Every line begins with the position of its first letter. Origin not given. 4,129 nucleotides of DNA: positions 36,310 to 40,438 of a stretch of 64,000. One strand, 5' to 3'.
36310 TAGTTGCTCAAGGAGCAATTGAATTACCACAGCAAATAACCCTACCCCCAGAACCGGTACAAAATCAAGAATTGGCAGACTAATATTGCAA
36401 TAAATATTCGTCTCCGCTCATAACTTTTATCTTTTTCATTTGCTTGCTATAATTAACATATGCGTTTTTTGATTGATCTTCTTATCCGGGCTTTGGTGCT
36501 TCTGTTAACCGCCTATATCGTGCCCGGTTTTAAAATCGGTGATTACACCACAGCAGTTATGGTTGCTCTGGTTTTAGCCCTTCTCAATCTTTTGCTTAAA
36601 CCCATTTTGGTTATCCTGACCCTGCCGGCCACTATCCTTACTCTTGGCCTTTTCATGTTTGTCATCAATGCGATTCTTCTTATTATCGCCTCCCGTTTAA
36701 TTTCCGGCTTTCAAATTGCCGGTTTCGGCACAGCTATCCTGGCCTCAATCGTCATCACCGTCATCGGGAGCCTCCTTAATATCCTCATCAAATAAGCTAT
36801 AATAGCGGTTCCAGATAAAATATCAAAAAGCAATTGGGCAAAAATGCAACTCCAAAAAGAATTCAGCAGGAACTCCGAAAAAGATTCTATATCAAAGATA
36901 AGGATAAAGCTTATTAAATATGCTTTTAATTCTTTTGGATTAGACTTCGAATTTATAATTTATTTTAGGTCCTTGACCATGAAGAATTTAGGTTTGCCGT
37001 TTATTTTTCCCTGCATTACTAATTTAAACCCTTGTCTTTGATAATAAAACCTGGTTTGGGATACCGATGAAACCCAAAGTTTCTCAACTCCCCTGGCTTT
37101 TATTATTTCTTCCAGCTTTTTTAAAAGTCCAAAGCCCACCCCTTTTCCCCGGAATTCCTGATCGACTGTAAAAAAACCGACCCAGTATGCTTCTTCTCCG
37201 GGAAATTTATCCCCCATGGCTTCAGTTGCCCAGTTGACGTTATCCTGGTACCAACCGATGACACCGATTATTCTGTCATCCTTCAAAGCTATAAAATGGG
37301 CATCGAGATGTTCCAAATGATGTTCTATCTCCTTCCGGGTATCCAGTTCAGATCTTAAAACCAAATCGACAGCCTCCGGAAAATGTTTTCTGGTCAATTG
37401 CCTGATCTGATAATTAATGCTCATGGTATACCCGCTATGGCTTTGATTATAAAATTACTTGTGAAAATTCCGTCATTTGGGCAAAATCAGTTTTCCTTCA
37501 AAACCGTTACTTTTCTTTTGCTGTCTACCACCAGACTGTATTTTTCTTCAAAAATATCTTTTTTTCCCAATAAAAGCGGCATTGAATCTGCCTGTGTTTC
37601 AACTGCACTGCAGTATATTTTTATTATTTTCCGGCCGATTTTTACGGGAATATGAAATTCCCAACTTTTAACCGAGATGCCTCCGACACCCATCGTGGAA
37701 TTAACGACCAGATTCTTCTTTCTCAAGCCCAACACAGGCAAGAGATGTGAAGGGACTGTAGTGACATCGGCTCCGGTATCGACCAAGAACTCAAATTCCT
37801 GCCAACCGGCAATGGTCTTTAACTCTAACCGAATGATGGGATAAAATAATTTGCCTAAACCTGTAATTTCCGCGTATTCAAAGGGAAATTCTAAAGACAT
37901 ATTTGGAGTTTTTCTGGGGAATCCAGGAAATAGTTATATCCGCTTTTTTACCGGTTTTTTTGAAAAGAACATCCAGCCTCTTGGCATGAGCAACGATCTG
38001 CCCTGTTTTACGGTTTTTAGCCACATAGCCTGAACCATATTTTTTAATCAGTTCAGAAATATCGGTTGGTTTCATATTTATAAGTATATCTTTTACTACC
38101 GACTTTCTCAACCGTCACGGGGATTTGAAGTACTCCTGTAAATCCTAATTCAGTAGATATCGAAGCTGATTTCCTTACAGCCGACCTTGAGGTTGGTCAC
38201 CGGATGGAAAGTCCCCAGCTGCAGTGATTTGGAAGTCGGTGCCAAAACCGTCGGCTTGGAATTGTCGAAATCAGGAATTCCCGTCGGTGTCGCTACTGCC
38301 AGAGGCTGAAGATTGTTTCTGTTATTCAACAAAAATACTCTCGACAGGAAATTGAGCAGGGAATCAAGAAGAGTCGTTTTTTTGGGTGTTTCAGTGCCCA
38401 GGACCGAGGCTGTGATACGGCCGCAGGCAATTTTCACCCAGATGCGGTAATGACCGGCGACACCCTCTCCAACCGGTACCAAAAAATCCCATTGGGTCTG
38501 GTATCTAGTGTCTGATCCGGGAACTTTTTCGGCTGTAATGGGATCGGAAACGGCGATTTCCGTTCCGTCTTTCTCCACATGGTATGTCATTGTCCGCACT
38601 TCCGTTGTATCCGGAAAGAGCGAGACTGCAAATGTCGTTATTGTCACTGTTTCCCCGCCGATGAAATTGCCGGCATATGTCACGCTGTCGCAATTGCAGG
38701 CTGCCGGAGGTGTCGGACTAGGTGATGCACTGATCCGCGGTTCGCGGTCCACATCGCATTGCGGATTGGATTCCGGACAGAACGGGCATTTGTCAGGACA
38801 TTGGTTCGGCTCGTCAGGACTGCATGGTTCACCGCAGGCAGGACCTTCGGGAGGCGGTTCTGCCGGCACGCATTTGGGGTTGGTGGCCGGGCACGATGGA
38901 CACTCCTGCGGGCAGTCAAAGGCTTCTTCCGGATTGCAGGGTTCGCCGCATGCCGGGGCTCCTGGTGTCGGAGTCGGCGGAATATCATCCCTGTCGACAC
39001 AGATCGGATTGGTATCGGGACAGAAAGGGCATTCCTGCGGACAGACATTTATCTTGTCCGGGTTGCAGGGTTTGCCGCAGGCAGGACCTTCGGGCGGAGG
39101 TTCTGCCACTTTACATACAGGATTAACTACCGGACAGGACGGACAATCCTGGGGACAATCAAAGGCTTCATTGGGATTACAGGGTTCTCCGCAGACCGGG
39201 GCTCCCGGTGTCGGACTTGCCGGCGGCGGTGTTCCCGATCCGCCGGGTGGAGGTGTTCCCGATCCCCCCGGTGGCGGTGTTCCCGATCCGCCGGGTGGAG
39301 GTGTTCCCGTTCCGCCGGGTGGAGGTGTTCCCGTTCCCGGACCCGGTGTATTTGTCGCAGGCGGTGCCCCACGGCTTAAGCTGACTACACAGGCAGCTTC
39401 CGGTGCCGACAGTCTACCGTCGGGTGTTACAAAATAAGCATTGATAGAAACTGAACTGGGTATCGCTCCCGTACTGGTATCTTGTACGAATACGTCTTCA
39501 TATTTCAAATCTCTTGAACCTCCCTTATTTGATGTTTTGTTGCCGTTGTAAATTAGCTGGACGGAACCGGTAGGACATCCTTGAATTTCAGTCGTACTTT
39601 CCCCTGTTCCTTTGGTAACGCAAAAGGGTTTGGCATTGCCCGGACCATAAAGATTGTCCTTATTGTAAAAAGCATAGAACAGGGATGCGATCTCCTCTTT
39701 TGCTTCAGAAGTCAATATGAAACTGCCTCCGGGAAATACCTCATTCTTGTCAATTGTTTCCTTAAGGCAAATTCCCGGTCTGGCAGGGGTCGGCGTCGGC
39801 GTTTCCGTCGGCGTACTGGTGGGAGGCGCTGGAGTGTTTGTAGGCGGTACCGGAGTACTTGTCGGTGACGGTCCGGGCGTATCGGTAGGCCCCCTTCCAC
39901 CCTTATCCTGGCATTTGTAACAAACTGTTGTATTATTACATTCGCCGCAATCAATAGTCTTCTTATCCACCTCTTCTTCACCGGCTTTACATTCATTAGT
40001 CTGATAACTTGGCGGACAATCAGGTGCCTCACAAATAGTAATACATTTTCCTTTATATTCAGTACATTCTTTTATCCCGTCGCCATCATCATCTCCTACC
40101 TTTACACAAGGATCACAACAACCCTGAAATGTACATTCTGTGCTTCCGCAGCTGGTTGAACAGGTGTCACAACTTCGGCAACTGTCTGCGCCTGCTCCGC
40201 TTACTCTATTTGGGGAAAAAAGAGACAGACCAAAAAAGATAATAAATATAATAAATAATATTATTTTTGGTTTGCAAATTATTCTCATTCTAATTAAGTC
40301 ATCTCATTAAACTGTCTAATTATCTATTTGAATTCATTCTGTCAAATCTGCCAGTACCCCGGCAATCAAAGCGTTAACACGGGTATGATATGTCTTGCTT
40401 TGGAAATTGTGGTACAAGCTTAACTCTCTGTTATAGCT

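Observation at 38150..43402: Two secreted proteins share a ~150-aa C-terminal domain that ends in a conserved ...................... motif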

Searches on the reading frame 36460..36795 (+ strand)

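Call 14: search_protein_families(library=pfam, proteins=[window:36460-36795:+], max_evalue=0.001)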
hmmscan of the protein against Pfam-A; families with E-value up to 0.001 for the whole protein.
window:36460-36795:+ (111 aa): 1 family
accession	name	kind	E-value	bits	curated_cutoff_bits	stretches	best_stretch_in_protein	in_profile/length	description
PF04020.18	Phage_holin_4_2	-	2.9e-32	111.8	28.8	1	1-104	1-104/105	Mycobacterial 4 TMS phage holin, superfamily IV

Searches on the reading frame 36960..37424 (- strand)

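Call 14: search_protein_families(library=pfam, proteins=[window:36960-37424:-], max_evalue=0.001)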
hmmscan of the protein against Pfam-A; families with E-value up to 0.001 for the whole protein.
window:36960-37424:- (154 aa): 4 families
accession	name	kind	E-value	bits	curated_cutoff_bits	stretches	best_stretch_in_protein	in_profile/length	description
PF00583.31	Acetyltransf_1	-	1.4e-14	54.8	20.7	1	24-133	18-116/116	Acetyltransferase (GNAT) family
PF13508.13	Acetyltransf_7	-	1e-10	42.2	27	1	42-134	4-83/84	Acetyltransferase (GNAT) domain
PF13673.13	Acetyltransf_10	-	3.7e-08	33.8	23.6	1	30-136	19-110/128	Acetyltransferase (GNAT) domain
PF13527.13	Acetyltransf_9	-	9.4e-06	26.1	25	1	6-134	1-125/127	Acetyltransferase (GNAT) domain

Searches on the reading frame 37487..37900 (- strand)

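Call 14: search_protein_families(library=pfam, proteins=[window:37487-37900:-], max_evalue=0.001)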
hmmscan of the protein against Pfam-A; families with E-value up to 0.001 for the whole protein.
window:37487-37900:- (137 aa): 3 families
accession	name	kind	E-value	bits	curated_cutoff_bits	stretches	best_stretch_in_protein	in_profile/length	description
PF13975.11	gag-asp_proteas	-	1.1e-07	32.7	28.2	1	34-112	8-86/92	gag-polyprotein putative aspartyl protease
PF00077.25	RVP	-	5.7e-05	23.8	20.7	1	30-101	10-79/101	Retroviral aspartyl protease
PF13650.11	Asp_protease_2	-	9.9e-05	23.4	24.3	1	29-101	4-77/90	Aspartyl protease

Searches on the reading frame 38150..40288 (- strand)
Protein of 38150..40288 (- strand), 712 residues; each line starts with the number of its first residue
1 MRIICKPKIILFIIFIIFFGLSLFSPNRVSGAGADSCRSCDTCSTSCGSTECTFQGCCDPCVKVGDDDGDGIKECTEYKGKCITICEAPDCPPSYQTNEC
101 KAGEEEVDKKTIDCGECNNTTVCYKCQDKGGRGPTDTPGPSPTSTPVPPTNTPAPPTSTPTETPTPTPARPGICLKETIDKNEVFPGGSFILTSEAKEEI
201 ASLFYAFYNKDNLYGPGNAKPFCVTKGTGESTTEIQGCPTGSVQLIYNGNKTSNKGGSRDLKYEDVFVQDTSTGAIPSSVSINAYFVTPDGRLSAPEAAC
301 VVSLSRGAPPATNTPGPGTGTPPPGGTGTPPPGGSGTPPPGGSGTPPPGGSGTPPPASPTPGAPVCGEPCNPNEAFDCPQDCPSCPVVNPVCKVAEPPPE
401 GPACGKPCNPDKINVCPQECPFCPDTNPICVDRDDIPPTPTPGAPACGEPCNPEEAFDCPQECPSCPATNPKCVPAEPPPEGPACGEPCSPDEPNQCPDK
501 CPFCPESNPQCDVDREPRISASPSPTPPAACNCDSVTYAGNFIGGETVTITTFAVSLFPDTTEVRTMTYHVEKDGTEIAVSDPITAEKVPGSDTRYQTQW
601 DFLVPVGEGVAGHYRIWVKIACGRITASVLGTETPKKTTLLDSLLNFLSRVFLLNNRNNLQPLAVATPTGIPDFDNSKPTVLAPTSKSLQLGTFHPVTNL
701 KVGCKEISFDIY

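Call 4: search_protein_families(library=pfam, proteins=[window:38150-40288:-], max_evalue=1)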
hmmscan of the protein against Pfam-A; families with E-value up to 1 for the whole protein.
window:38150-40288:- (712 aa): 0 families

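Call 11: search_protein_families(library=ncbifam, proteins=[window:38150-40288:-], max_evalue=1)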
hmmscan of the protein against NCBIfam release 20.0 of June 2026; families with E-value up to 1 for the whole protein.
window:38150-40288:- (712 aa): 0 families

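Call 16: search_protein_families(library=phrogs, proteins=[window:38150-40288:-], max_evalue=0.01)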
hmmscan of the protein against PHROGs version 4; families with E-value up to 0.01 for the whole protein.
window:38150-40288:- (712 aa): 0 families

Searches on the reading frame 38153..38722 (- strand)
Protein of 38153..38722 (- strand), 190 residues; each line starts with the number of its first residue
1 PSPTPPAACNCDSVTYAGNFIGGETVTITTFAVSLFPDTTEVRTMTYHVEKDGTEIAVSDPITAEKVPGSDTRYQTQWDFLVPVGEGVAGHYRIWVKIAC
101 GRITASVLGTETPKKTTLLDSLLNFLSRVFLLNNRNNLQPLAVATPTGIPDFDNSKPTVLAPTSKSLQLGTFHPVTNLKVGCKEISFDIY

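Call 53: predict_structure(alignment_id=A5)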
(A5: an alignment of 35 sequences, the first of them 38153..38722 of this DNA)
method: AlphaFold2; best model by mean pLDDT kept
length: 190 residues; sequences in the alignment: 35
mean_pLDDT: 83.0   pTM: 0.66
mean pLDDT of the five models: 83.0, 82.9, 82.4, 81.5, 81.1
residues with pLDDT >= 90: 111; 70-90: 14; 50-70: 60; < 50: 5
segments of 3 or more residues with pLDDT < 50: 135-139
pLDDT, mean of each block of 10 residues (from residue 1): 89 97 96 96 98 98 98 98 93 98 74 57 62 51 59 61 66 88 97
secondary structure, 60 per line:
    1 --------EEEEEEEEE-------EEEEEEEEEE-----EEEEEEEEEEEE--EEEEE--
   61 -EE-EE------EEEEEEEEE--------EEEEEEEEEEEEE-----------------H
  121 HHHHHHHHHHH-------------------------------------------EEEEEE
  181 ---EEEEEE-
elements in order: E9-17 E25-34 E40-51 E54-58 E73-81 E90-102 H120-131 E175-180 E184-189

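Call 63: fold_search(model_id=the predicted structure, library=viral)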
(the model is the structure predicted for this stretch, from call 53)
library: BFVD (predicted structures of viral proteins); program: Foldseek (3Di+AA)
matches with E <= 10: 957; with E <= 0.001: 1
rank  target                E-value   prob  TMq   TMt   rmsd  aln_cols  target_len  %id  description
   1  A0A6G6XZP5            6.7e-04  1.00  0.37  0.49   5.3       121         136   14  (no name in the UniProt tables at hand)
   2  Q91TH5                1.4e-03  0.98  0.21  0.20  16.4       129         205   14  T121.5 [Tupaiid herpesvirus 1 (strain 1)]
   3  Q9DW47                1.5e-03  0.94  0.20  0.12  19.2       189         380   12  Pr149 [Rat cytomegalovirus (strain Maastricht)]
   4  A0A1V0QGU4            1.8e-03  0.99  0.25  0.27  19.0       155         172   15  SWPV1-144 [Shearwaterpox virus]
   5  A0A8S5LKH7            2.5e-03  0.97  0.24  0.30  17.3       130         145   11  Uncharacterized protein [Siphoviridae sp. ctnhN1]
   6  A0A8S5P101            2.8e-03  1.00  0.31  0.17  16.8       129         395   12  Uncharacterized protein [Siphoviridae sp. ctTBR23]
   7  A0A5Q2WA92            3.3e-03  1.00  0.35  0.05  18.5       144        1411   11  (no name in the UniProt tables at hand)
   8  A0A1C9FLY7            3.7e-03  0.98  0.25  0.13  18.2       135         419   12  (no name in the UniProt tables at hand)
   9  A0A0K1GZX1            3.7e-03  0.89  0.23  0.23  33.5       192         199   14  Protein UL119_ex1 [Cynomolgus macaque cytomegalovirus strain Mauritius]
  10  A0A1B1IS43            4.4e-03  0.99  0.30  0.25  20.3       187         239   13  (no name in the UniProt tables at hand)
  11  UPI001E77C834         4.7e-03  0.87  0.22  0.22  20.8       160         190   15  (no name look-up for this kind of identifier)
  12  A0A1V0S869            5.2e-03  0.98  0.26  0.26  17.6       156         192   14  SWPV1-258 [Shearwaterpox virus]
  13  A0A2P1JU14            5.5e-03  0.99  0.29  0.39  17.5       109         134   16  Uncharacterized protein [Anoxybacillus phage A403]
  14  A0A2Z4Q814            5.5e-03  0.84  0.23  0.26   8.3       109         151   12  (no name in the UniProt tables at hand)
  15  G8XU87                5.8e-03  0.92  0.24  0.14  16.7       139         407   13  Membrane protein A13 [Aotine betaherpesvirus 1]
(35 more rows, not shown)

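Call 70: search_protein_families(library=pfam, alignment_id=A5, max_evalue=1)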
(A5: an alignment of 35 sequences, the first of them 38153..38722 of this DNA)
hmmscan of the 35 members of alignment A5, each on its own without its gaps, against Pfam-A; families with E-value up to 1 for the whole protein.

A. member 1, window:38153-38722:- (190 aa): 0 families

B. families by the number of members that match (of 35 scanned): 22 families
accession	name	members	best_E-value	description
PF07233.18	DUF1425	1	0.0098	Protein of unknown function (DUF1425)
PF08305.17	NPCBM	1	0.014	NPCBM/NEW2 domain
PF19051.5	GFO_IDH_MocA_C2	1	0.022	Oxidoreductase family, C-terminal alpha/beta domain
PF09020.15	YopE_N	1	0.022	YopE, N terminal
PF15432.12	Sec-ASP3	1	0.025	Accessory Sec secretory system ASP3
PF06131.16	DUF963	1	0.052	Schizosaccharomyces pombe repeat of unknown function (DUF963)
PF23981.1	DUF7305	1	0.053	Domain of unknown function (DUF7305)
PF15552.11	DUF4657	1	0.055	Domain of unknown function (DUF4657)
PF24299.1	DUF7483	1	0.084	Domain of unknown function (DUF7483)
PF00327.25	Ribosomal_L30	1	0.085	Ribosomal protein L30p/L7e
PF24063.1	DUF7363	1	0.091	Domain of unknown function (DUF7363)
PF23961.1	Phage_tail_terminator_9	1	0.093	Phage neck terminator protein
PF11631.14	DUF3255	1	0.094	Protein of unknown function (DUF3255)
PF01476.26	LysM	1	0.097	LysM domain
PF19469.4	DUF6006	1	0.11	Family of unknown function (DUF6006)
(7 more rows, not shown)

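Call 71: search_protein_families(library=ncbifam, alignment_id=A5, max_evalue=1)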
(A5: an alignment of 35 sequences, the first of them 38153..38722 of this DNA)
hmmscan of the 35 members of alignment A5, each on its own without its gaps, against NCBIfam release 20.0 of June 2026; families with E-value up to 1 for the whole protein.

A. member 1, window:38153-38722:- (190 aa): 0 families

B. families by the number of members that match (of 35 scanned): 12 families
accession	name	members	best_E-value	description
TIGR03711.1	acc_sec_asp3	3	0.0035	accessory Sec system protein Asp3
NF038353.1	FxLYD_dom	1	0.015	FxLYD domain-containing protein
NF052240.1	MIDASAdhsBdello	1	0.021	MIDAS family adhesin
NF008199.0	PRK10955.1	1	0.033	envelope stress response regulator transcription factor CpxR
NF042919.1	ChlAlygly_Syn_BesC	1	0.034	4-chloro-allylglycine synthase BesC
NF011833.0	PRK15305.1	1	0.042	fimbrial protein StkG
NF007555.1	PRK10175.1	1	0.045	YceK/YidQ family lipoprotein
NF011513.0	PRK14952.1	1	0.1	DNA polymerase III subunits gamma/tau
NF008002.0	PRK10727.1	1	0.12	HTH-type transcriptional regulator GalR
NF046113.1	BLP_Lacticasei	1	0.15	bacteriocin-like peptide, LSEI_2386 family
NF050040.1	horm_taper_TftA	1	0.15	hormogonium tapered terminus morphoprotein TftA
NF010435.0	PRK13861.1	1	0.16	type IV secretion system protein VirB9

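Call 101: fold_search(model_id=the predicted structure, library=pdb)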
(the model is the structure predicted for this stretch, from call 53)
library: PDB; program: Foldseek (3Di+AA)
matches with E <= 10: 1770; with E <= 0.001: 0
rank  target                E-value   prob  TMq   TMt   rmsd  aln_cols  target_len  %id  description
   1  8rjc_5                2.0e-03  1.00  0.31  0.33  18.9       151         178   10  Structure of the rabbit 80S ribosome stalled on a 2-TMD rhodopsin intermediate in complex with Sec61-TRAP, open confor (released 2024-01-24)
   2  2bc4_C                2.0e-03  1.00  0.29  0.29  16.8       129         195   15  Crystal structure of HLA-DM (released 2006-05-23)
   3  2n80_MODEL_1_B        2.7e-03  1.00  0.37  0.40   5.9       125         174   12  p75NTR DD:RhoGDI (released 2015-12-23)
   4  9n9j_5                2.7e-03  1.00  0.35  0.44  30.0       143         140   10  Structure of a GRP94 folding intermediate engaged with a CCDC134- and FKBP11-bound secretory translocon (released 2025-11-19)
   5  6r4n_E                2.7e-03  1.00  0.29  0.36   7.7       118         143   14  Crystal structure of S. cerevisia Niemann-Pick type C protein NPC2 with ergosterol bound (released 2019-09-25)
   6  2bc4_A                3.2e-03  1.00  0.29  0.30  11.1       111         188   14  Crystal structure of HLA-DM (released 2006-05-23)
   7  2jhs                  3.4e-03  1.00  0.34  0.45   5.6       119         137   14  CRYSTAL STRUCTURE OF RHOGDI K135H,K138H,K141H MUTANT (released 2007-05-08)
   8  3idu_A                3.4e-03  1.00  0.29  0.43   4.5        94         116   14  Crystal Structure of the CARDB domain of the PF1109 protein in complex with di-metal ions from Pyrococcus furiosus, No (released 2009-08-04)
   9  4f38_B                3.6e-03  0.99  0.30  0.30   6.8       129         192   13  Crystal structure of geranylgeranylated RhoA in complex with RhoGDI in its active GPPNHP-bound form (released 2012-05-23)
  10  6r4n_F                3.6e-03  0.95  0.25  0.30  11.2       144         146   12  Crystal structure of S. cerevisia Niemann-Pick type C protein NPC2 with ergosterol bound (released 2019-09-25)
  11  3idu_B                3.8e-03  1.00  0.30  0.46   6.4       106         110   12  Crystal Structure of the CARDB domain of the PF1109 protein in complex with di-metal ions from Pyrococcus furiosus, No (released 2009-08-04)
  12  2jhz_A                4.0e-03  1.00  0.31  0.40   3.3        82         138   17  CRYSTAL STRUCTURE OF RHOGDI E155S, E157S MUTANT (released 2007-05-08)
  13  1ft3_A                4.5e-03  1.00  0.36  0.50   3.5       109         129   14  CRYSTAL STRUCTURE OF TRUNCATED RHOGDI K141A MUTANT (released 2001-05-02)
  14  1ft3_B                4.5e-03  1.00  0.35  0.46   5.4       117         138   14  CRYSTAL STRUCTURE OF TRUNCATED RHOGDI K141A MUTANT (released 2001-05-02)
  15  5fr2_B                4.5e-03  1.00  0.31  0.33   7.2       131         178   14  Farnesylated RhoA-GDP in complex with RhoGDI-alpha, lysine acetylated at K178 (released 2016-01-13)
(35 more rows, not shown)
